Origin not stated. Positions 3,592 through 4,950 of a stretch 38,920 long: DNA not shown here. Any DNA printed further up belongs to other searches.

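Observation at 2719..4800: HEPN-motif protein plus DUF2971-like protein appended to the RM operon: possible abortive-infection or toxin module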

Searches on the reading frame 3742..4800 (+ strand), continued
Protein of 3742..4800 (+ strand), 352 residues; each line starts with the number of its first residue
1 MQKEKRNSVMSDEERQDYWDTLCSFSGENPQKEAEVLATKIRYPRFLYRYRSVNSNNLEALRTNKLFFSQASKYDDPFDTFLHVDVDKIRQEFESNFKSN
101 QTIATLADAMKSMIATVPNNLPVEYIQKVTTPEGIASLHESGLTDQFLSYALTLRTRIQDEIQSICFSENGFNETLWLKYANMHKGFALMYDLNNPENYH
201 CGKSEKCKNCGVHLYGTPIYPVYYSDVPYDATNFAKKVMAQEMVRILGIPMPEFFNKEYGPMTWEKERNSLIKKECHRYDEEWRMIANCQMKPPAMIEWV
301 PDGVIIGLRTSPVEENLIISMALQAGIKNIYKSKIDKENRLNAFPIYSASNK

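Call 101: search_protein_families(library=pfam, alignment_id=A2, max_evalue=0.1)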
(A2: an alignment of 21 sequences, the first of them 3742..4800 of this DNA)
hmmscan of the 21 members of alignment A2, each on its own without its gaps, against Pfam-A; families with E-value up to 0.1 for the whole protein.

A. member 1, window:3742-4800:+ (352 aa): 1 family
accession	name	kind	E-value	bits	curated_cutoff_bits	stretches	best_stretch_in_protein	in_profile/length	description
PF11185.13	DUF2971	-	0.0037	19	22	1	176-285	1-89/89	Protein of unknown function (DUF2971)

B. families by the number of members that match (of 21 scanned): 8 families
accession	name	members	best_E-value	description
PF11185.13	DUF2971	20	9e-07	Protein of unknown function (DUF2971)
PF03719.21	Ribosomal_S5_C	2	0.0082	Ribosomal protein S5, C-terminal domain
PF23479.1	Microp_apicomplexa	1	0.025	Apicomplexa microprotein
PF24219.2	DUF7438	1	0.03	Family of unknown function (DUF7438)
PF04055.27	Radical_SAM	1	0.035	Radical SAM superfamily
PF05368.20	NmrA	1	0.046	NmrA-like family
PF06543.17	Lac_bphage_repr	1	0.049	Lactococcus bacteriophage repressor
PF04556.18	DpnII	1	0.072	DpnII restriction endonuclease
